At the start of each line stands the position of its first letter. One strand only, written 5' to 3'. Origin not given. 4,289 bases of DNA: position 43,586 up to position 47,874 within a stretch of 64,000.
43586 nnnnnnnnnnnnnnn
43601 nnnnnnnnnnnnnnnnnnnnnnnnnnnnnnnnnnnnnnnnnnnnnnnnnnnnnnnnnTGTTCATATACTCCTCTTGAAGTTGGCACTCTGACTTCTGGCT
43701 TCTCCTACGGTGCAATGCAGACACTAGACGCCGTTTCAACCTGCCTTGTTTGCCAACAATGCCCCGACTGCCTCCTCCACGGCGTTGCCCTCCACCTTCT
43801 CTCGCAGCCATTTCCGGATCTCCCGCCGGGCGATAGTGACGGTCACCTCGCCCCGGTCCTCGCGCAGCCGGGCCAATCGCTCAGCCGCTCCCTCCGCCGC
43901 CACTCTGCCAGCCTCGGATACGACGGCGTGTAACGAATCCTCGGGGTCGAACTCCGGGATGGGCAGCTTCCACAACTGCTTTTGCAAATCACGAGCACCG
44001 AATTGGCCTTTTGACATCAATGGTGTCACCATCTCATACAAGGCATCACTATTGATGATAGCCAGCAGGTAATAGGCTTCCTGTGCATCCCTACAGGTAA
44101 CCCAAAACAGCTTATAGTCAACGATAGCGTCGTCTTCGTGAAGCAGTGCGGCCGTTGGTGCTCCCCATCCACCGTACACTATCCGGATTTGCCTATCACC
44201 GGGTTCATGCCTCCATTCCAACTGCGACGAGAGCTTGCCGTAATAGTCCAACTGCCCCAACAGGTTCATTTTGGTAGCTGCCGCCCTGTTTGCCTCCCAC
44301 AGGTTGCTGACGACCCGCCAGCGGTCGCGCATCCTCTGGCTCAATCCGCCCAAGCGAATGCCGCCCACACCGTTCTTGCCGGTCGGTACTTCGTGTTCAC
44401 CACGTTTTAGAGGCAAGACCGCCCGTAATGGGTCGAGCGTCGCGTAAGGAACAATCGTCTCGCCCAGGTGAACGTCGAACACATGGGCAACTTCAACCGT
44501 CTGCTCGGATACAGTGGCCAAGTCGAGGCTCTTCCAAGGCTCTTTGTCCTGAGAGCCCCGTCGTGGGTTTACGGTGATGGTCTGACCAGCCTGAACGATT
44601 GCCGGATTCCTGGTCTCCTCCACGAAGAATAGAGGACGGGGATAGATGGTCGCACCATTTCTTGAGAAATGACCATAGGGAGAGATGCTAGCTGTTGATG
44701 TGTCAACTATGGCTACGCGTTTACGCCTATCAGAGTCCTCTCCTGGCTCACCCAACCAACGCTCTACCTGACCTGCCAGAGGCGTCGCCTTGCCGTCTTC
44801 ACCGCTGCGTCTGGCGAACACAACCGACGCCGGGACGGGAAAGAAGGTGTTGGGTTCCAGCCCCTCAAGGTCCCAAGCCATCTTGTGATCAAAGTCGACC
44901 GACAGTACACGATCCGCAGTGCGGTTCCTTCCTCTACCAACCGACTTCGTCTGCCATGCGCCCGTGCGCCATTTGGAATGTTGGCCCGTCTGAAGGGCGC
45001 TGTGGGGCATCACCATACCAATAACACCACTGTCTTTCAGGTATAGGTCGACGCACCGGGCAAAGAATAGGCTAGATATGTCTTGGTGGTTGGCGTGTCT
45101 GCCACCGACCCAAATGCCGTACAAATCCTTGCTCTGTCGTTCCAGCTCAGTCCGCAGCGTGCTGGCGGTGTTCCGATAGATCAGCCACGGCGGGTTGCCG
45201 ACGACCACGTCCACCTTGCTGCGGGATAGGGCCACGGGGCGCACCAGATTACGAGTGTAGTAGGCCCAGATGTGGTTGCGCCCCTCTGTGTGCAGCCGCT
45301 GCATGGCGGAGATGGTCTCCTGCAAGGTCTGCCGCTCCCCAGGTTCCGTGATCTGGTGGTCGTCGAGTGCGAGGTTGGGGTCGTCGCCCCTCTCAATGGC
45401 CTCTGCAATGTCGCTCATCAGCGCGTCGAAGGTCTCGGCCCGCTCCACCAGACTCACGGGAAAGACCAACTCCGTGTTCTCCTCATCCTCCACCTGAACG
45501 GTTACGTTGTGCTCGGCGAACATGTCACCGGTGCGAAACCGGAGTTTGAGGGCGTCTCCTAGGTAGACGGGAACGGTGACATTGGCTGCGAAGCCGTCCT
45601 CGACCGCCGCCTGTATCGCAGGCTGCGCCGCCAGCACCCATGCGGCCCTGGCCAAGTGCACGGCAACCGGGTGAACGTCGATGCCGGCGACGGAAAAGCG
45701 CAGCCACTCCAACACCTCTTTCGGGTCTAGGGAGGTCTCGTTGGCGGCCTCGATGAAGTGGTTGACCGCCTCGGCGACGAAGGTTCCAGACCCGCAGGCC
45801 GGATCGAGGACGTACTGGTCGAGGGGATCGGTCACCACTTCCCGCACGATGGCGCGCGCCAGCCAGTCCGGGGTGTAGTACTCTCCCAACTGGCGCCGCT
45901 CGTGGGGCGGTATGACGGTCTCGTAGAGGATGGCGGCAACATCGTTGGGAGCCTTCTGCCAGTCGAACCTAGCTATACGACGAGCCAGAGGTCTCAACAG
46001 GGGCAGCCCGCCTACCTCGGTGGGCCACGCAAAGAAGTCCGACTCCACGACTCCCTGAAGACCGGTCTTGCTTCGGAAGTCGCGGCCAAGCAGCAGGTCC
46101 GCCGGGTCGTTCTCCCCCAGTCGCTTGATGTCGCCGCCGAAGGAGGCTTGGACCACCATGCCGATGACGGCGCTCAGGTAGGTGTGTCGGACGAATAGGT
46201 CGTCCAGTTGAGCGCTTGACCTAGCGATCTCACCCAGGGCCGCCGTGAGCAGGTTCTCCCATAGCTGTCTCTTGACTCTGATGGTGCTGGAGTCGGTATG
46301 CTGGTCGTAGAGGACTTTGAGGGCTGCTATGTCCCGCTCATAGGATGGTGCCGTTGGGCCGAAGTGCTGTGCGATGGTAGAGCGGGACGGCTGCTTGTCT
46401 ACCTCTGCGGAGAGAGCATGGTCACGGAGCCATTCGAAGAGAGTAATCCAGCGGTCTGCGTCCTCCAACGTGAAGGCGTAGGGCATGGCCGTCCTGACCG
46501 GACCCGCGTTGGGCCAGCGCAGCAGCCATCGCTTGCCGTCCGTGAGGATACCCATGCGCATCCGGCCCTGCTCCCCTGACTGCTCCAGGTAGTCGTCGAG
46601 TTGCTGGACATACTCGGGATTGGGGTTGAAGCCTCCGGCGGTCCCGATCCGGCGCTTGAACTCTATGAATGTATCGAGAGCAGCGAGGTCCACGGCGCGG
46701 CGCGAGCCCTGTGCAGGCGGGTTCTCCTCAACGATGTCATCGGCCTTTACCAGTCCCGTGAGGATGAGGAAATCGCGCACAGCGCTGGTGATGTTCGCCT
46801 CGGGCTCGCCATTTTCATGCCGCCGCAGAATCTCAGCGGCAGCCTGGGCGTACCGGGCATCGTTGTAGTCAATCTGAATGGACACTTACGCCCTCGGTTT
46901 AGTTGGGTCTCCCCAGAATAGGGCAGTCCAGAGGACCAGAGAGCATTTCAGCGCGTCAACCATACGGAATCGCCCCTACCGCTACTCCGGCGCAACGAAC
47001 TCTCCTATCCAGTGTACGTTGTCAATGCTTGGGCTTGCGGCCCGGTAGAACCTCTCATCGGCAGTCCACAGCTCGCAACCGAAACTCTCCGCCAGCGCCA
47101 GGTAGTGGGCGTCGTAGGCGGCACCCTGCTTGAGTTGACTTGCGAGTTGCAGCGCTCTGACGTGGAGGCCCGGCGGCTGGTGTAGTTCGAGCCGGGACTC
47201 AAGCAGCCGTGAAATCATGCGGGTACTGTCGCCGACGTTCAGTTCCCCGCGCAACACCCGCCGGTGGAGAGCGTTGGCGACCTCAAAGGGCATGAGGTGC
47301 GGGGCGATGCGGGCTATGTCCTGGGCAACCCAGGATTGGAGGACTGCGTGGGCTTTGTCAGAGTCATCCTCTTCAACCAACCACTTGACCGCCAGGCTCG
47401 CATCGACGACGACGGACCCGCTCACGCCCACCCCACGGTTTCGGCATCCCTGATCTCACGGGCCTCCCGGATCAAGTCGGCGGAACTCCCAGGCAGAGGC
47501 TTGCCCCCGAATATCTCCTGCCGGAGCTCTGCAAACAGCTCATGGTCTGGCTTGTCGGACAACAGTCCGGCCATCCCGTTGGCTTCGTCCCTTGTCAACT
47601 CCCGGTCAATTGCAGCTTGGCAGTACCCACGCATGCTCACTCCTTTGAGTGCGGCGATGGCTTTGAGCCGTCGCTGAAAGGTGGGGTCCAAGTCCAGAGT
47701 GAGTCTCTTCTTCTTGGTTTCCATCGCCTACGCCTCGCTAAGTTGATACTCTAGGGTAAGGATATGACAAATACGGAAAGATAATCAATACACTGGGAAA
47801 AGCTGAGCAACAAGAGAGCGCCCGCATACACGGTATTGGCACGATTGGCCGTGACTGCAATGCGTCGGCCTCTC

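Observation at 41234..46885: Candidate three-gene defence operon: type IIG-like nuclease-methyltransferase followed by two unknown proteins with HEPN-like motifs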

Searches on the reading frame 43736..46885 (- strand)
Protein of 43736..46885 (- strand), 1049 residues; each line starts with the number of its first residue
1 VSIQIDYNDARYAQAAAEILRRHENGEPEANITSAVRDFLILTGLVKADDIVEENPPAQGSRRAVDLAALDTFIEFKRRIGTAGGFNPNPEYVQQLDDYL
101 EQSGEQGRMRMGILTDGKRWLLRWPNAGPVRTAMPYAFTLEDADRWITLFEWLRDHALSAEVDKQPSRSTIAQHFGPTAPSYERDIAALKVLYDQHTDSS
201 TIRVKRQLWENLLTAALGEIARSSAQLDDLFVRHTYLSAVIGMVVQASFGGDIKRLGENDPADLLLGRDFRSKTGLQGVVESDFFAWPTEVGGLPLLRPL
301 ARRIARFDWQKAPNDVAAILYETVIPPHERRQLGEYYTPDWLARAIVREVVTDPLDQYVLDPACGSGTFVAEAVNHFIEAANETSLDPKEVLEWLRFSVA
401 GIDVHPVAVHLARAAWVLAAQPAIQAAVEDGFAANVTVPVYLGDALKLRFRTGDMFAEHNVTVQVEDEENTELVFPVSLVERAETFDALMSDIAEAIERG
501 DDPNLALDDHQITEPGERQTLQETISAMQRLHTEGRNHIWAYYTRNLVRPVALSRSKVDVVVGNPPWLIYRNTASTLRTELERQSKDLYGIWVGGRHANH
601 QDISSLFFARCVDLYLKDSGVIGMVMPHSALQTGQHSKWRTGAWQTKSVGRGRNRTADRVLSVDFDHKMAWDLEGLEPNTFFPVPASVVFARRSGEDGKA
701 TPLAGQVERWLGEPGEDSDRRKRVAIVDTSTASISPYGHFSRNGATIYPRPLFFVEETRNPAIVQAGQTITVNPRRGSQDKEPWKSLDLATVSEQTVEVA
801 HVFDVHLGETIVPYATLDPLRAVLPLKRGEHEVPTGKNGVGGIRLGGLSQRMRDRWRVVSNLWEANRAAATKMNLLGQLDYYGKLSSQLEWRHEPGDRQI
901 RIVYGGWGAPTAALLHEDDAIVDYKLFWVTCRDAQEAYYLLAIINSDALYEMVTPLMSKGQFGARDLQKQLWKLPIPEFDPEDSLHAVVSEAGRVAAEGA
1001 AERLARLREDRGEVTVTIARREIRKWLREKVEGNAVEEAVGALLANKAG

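Call 3: search_protein_families(library=pfam, proteins=[window:43736-46885:-], max_evalue=0.1)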
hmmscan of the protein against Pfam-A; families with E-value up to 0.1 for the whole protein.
window:43736-46885:- (1049 aa): 4 families
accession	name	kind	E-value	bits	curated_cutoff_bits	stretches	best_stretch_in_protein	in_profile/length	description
PF02384.22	N6_Mtase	-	8.5e-12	45.4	20.4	1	321-413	10-94/311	N-6 DNA Methylase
PF07669.17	Eco57I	-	5e-10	40.2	25.3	1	400-639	4-149/171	Eco57I restriction-modification methylase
PF01170.24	UPF0020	-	9.3e-06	25.9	22.3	1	342-413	16-93/197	RMKL-like, methyltransferase domain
PF20473.4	MmeI_Mtase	-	0.00021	21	27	1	358-429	22-95/259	MmeI, DNA-methyltransferase domain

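Call 4: search_protein_families(library=padloc, proteins=[window:43736-46885:-], max_evalue=0.1)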
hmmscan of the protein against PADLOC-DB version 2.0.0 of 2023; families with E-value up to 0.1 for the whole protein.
window:43736-46885:- (1049 aa): 59 families (the best 25 are shown)
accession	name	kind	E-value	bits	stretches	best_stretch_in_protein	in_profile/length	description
PDLC03630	REase_MTase_IIG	-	2.1e-65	219.2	2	268-640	297-691/1100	Type IIG restriction enzyme-methyltransferase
PDLC03580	REase_II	-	4.3e-35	118.8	2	254-641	296-705/1112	Type II restriction enzyme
PDLC03625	REase_MTase_IIG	-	1.1e-26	90.9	1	314-632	386-700/1109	Type IIG restriction enzyme-methyltransferase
PDLC03338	MTase_II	-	6.8e-18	62.7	2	298-437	95-233/604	Type II methyltransferase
PDLC04134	mad2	-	4.9e-13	46.7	1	297-498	234-370/492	mads_2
PDLC03348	MTase_II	-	3e-12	43.9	2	312-423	199-316/727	Type II methyltransferase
PDLC03021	MTase_I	-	1.2e-11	42.2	1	297-413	125-242/491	Type I methyltransferase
PDLC03267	MTase_II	-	6e-11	40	2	334-375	14-54/539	Type II methyltransferase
PDLC03318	MTase_II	-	3e-10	37.1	1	301-377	311-386/723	Type II methyltransferase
PDLC03025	MTase_I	-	5.1e-10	36.7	1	332-418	160-241/569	Type I methyltransferase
PDLC02529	PglX|PglXI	-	6.1e-10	35.4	1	358-471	230-349/1189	PglX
PDLC03026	MTase_I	-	1.1e-09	36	1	297-406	103-215/487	Type I methyltransferase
PDLC02643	DrmMI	-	3.9e-09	32.9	1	551-628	861-934/1347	DrmMI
PDLC02521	PglX|PglXI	-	1.3e-08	31.3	1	352-647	304-559/1174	PglX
PDLC03335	MTase_II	-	3e-08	30.8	1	320-415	66-157/607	Type II methyltransferase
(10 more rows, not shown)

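Call 5: search_protein_families(library=ncbifam, proteins=[window:43736-46885:-], max_evalue=0.1)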
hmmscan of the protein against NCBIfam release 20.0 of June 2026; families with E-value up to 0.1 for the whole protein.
window:43736-46885:- (1049 aa): 7 families
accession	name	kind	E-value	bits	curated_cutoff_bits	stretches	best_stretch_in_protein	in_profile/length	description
NF047738.1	antiphage_MADS2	equivalog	1.7e-13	49.8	720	1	302-384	279-360/654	methylation-associated defense system DNA methyltransferase MAD2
NF033452.1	BREX_1_MTaseX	exception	4.8e-11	41.3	500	1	352-647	310-585/1210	BREX-1 system adenine-specific DNA-methyltransferase PglX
NF033451.1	BREX_2_MTaseX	equivalog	5.8e-10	37.6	400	1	358-452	226-320/1185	BREX-2 system adenine-specific DNA-methyltransferase PglX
TIGR02987.1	met_A_Alw26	exception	1e-07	31.1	353.5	1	332-383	2-61/523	Alw26I/Eco31I/Esp3I family type II restriction adenine-specific DNA-methyltransferase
NF033455.1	BREX_6_MTaseX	exception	7e-07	27.1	900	1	297-427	272-407/1319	BREX-6 system adenine-specific DNA-methyltransferase PglX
NF033454.1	BREX_5_MTaseX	exception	0.00054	17.6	900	1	352-640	298-572/1404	BREX-5 system adenine-specific DNA-methyltransferase PglX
NF008748.0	PRK11783.1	equivalog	0.012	13.8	466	1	342-383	179-220/704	bifunctional 23S rRNA (guanine(2069)-N(7))-methyltransferase RlmK/23S rRNA (guanine(2445)-N(2))-methyltransferase RlmL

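Call 40: search_solved_structures(query=window:43736-46885:-, max_evalue=0.01, show_alignments=1)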
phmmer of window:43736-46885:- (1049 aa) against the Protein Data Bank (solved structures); distinct sequences matched with E-value up to 0.01: 4.
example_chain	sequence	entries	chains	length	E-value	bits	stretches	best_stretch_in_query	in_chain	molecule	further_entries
3ufb_A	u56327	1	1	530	9.2e-06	27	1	317-393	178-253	Type I restriction-modification system methyltransferase subunit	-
2okc_A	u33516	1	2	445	3.6e-05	25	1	299-413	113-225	Type I restriction enzyme StySJI M protein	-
7vru_A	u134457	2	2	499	0.00088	20.4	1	329-384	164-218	Site-specific DNA-methyltransferase (adenine-specific)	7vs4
5ybb_A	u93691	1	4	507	0.0066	17.5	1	327-393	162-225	Type I restriction-modification system methyltransferase subunit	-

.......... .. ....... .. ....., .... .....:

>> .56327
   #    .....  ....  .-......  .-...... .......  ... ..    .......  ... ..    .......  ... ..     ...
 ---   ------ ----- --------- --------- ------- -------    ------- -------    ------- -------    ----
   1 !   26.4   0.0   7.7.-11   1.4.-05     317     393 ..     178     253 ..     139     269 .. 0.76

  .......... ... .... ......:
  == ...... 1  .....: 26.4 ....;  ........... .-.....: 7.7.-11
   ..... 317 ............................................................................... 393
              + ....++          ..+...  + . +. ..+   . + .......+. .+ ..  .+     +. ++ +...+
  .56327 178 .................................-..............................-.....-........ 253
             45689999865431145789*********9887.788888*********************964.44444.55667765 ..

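Call 64: find_related_loci(query=window:43736-46885:-, collection=viral_contigs, flank=8000)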
Query window:43736-46885:- (1049 aa) in viral_contigs; peptide patterns used: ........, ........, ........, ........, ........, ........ (x = any residue, [..] = any of these).
No stretch of DNA in the collection matches any of the patterns.

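Call 77: list_cluster_members(proteins=[window:43736-46885:-, P0001, P0121])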
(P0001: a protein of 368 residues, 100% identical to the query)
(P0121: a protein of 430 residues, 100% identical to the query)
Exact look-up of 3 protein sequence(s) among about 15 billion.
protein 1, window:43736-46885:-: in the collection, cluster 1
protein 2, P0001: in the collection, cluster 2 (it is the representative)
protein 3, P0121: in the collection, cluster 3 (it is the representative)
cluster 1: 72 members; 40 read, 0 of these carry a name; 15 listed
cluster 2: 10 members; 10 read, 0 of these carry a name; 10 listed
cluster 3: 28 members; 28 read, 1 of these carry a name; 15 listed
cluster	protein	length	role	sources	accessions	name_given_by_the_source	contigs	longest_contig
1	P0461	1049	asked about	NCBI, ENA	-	-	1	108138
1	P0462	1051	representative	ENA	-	-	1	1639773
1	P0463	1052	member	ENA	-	-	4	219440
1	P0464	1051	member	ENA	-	-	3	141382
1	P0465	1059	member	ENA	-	-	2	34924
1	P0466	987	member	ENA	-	-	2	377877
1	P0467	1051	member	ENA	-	-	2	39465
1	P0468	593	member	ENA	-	-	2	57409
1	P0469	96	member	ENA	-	-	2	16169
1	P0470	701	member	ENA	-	-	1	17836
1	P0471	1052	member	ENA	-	-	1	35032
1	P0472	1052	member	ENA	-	-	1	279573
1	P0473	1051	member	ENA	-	-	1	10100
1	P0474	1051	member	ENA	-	-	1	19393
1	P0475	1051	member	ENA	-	-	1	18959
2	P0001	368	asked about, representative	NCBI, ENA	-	-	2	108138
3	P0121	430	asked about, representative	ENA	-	-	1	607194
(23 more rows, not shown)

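Call 78: find_encoding_contigs(protein=P0462, flank=6000, max_places=3)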
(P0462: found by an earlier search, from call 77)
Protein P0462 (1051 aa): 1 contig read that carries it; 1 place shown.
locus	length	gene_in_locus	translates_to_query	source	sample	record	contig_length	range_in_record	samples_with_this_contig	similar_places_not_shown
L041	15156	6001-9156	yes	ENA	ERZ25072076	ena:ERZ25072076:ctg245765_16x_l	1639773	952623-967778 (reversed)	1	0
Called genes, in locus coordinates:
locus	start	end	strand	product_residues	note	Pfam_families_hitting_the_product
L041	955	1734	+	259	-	-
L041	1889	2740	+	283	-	-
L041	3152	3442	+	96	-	-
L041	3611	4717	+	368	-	-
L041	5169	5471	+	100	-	-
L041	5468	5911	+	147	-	PF01850:PIN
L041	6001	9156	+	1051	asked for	PF02384:N6_Mtase, PF01170:UPF0020 (faint), PF07669:Eco57I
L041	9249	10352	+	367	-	-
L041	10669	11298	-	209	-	-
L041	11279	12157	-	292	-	-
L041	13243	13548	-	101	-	PF21716:dnstrm_HI1420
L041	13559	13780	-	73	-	-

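Call 79: find_encoding_contigs(protein=P0463, flank=6000, max_places=4)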
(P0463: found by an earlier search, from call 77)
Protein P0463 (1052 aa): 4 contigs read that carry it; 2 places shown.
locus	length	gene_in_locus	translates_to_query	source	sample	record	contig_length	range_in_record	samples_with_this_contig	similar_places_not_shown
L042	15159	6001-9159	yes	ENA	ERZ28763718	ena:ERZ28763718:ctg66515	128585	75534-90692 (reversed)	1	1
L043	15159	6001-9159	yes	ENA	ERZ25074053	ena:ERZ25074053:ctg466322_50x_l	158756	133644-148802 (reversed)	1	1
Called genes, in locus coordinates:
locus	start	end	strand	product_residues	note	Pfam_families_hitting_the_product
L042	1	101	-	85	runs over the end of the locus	PF04255:DUF433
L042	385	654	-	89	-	-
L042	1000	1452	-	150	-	PF05014:Nuc_deoxyrib_tr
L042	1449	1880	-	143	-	-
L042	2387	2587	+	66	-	-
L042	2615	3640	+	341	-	PF02653:BPD_transp_2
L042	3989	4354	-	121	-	-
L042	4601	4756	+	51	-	-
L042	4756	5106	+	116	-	PF01695:IstB_IS21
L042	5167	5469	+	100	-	-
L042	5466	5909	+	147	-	PF01850:PIN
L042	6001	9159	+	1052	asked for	PF02384:N6_Mtase (weak), PF01170:UPF0020 (faint), PF07669:Eco57I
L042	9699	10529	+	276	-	-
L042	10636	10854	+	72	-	-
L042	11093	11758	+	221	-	PF04586:Peptidase_S78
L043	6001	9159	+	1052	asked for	PF02384:N6_Mtase (weak), PF01170:UPF0020 (faint), PF07669:Eco57I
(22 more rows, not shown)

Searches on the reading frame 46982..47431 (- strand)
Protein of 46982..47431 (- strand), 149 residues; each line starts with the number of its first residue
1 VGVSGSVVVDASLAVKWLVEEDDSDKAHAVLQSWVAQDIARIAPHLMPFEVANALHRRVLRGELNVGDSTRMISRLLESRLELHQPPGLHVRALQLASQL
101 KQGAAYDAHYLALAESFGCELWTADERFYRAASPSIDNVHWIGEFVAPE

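Call 3: search_protein_families(library=pfam, proteins=[window:46982-47431:-], max_evalue=0.1)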
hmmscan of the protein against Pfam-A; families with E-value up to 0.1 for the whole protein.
window:46982-47431:- (149 aa): 3 families
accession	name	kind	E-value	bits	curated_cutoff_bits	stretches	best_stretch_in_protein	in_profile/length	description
PF01850.27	PIN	-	1.3e-09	39.2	23.6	1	7-132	1-118/120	PIN domain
PF10130.15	PIN_2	-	0.0009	19.9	22.4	1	8-129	1-116/133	PIN domain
PF13470.12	PIN_3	-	0.09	14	27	0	7-88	2-75/115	PIN domain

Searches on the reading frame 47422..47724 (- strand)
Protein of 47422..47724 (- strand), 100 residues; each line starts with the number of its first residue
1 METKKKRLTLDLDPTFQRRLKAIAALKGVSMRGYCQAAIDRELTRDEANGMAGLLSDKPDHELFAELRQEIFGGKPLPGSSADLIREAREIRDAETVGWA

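Call 3: search_protein_families(library=pfam, proteins=[window:47422-47724:-], max_evalue=0.1)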
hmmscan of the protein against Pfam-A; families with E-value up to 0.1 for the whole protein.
window:47422-47724:- (100 aa): 1 family
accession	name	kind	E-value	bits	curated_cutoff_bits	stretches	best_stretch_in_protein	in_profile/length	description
PF09386.16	ParD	-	9.6e-05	23.2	27.3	1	6-41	2-37/80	Antitoxin ParD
